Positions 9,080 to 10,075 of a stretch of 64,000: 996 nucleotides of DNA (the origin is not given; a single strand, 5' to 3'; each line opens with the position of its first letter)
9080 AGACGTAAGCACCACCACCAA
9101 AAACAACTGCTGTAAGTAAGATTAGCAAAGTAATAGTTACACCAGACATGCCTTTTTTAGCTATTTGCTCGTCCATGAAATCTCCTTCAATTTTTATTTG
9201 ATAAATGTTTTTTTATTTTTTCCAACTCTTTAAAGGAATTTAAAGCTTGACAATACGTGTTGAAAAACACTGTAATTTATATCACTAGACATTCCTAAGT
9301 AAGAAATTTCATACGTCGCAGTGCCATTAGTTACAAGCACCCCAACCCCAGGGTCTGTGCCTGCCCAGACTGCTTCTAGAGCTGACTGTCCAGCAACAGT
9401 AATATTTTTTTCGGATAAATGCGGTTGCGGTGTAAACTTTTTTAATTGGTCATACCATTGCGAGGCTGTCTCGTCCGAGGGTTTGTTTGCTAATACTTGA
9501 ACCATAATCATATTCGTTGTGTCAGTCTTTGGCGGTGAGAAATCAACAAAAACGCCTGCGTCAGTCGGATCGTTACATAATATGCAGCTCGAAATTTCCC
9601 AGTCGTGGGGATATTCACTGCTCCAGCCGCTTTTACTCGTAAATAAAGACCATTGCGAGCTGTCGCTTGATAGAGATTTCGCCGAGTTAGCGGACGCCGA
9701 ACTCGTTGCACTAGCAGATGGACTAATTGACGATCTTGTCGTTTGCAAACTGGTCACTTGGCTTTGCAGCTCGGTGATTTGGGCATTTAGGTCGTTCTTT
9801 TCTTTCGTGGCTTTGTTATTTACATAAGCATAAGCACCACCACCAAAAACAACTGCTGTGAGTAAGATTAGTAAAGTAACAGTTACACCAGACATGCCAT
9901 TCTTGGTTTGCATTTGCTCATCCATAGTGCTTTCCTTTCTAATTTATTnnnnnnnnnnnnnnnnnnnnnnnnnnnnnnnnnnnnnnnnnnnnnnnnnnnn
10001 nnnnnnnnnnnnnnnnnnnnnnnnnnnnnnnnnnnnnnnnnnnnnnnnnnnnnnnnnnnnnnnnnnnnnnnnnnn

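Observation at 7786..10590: Tandem array of four paralogous membrane-anchored proteins with near-identical N-terminal modules and divergent C-terminal domains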

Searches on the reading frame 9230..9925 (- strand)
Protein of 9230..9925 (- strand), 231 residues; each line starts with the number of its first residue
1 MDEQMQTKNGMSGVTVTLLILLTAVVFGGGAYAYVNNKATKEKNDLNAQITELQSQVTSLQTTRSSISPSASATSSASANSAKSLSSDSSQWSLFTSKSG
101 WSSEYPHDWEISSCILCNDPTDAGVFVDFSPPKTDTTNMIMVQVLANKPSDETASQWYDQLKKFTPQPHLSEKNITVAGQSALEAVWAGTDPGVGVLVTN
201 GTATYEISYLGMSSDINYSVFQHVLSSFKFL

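Call 7: search_protein_families(library=pfam, proteins=[window:9230-9925:-], max_evalue=1)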
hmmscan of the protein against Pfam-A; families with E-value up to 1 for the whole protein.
window:9230-9925:- (231 aa): 5 families
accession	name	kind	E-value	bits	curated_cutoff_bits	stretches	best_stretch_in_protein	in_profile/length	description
PF18933.6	PsbP_2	-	7.6e-07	29.7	27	1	73-230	24-184/184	PsbP-like protein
PF25686.1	Betaherpes_U91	-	0.013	15.4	27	1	18-92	24-95/157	Betaherpesvirus U91 protein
PF10486.14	PI3K_1B_p101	-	0.032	12.4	23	1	39-113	323-394/861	Phosphoinositide 3-kinase gamma adapter protein p101 subunit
PF25785.1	TPR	-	0.042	14.6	27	1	36-88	16-67/110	Nucleoprotein TPR-like domain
PF11336.14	DUF3138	-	0.047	12.8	27.3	1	31-87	16-73/525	Protein of unknown function (DUF3138)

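Call 24: search_protein_families(library=ncbifam, proteins=[window:9230-9925:-], max_evalue=1)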
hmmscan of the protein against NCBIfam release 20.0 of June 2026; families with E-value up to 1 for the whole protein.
window:9230-9925:- (231 aa): 5 families
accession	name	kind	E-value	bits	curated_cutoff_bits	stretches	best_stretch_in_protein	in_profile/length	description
NF042931.1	SAG1386_EF1546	equivalog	0.0029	17.7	80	1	12-96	29-113/158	SAG1386/EF1546 family surface-associated protein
NF040788.1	S-lay_SlaB_Mtsph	equivalog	0.0036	16.3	700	1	35-105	302-373/416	S-layer protein SlaB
NF040598.1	Ala_zip_lipo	subfamily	0.0037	17.7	43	1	19-87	7-74/90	Lpp/OprI family alanine-zipper lipoprotein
NF033928.1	alph_xenorhab_A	subfamily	0.02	14.2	125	1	15-70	212-267/339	alpha-xenorhabdolysin family binary toxin subunit A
NF045487.1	ASRP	equivalog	0.11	11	300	1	40-122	241-311/593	archaea-specific SMC-related protein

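Call 33: find_homologous_proteins(query=window:9230-9925:-)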
Query window:9230-9925:- (231 aa): 51 proteins with E <= 0.001 among 465 candidates.
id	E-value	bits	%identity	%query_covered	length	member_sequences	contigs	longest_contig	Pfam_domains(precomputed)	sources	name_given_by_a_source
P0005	1.2e-145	501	100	100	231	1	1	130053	-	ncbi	-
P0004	3.5e-28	117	59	47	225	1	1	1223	-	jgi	jgi:predicted ribosomally synthesized peptide with SipW-like signal peptide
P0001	1.2e-27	115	87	26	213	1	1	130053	-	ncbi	-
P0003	2.1e-27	114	59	47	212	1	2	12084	-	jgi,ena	-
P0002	2.6e-26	111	58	47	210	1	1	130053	-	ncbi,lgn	-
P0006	2.9e-19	88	45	46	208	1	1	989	-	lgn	-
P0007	3.2e-19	88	50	47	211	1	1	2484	PF18933.7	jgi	jgi:outer membrane murein-binding lipoprotein Lpp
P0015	8.2e-19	86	50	46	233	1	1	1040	PF18933.7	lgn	-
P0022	2.8e-18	85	47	48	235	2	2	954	-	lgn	-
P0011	5.6e-18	84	42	58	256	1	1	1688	-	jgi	jgi:hypothetical protein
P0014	7.5e-18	83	41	63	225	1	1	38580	-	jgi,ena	-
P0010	9.9e-18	83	33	99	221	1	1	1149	-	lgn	-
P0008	1.1e-17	83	51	46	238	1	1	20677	PF18933.7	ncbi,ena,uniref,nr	ncbi:MAG: hypothetical protein CEN89_735 [Candidatus Berkelbacteria bacterium Licking1014_7]|uniref:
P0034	1.3e-17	82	42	49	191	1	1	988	-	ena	-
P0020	1.3e-17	82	44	46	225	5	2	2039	-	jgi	-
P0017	1.9e-17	82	46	48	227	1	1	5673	PF18933.7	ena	-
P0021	2.7e-17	81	32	99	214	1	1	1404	PF18933.7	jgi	-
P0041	1.2e-12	66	41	54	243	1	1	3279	PF18933.7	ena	-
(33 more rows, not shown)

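Call 41: predict_structure(alignment_id=A4)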
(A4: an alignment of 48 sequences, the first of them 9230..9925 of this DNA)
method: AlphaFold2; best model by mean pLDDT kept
length: 231 residues; sequences in the alignment: 48
mean_pLDDT: 73.7   pTM: 0.56
mean pLDDT of the five models: 73.7, 72.8, 69.7, 69.6, 69.5
residues with pLDDT >= 90: 58; 70-90: 86; 50-70: 52; < 50: 35
segments of 3 or more residues with pLDDT < 50: 4-11, 65-87
pLDDT, mean of each block of 10 residues (from residue 1): 46 63 68 66 80 77 47 35 45 90 91 63 67 70 76 82 83 95 91 92 91 80 95 91
secondary structure, 60 per line:
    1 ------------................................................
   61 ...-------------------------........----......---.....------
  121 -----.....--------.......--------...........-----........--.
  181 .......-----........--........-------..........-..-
elements in order: H13-63 E92-96 E101-106 E110-114 E126-130 E139-145 H154-164 E170-177 E180-187 E193-200 E203-210 H218-227

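Call 79: search_protein_families(library=padloc, proteins=[window:9230-9925:-], max_evalue=0.1)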
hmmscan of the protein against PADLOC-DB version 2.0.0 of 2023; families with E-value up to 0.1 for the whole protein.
window:9230-9925:- (231 aa): 1 family
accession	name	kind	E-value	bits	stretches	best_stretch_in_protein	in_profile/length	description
PDLC03859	LmuB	-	0.01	13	1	40-138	267-345/611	-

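Call 80: search_protein_families(library=phrogs, proteins=[window:9230-9925:-], max_evalue=0.1)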
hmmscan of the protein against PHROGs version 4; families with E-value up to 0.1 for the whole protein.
window:9230-9925:- (231 aa): 2 families
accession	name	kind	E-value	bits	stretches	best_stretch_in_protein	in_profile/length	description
phrog_739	-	lysis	0.0017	19.6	1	15-74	5-60/122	Rz-like spanin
phrog_10008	-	unknown function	0.0018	18.5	1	17-90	20-90/332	-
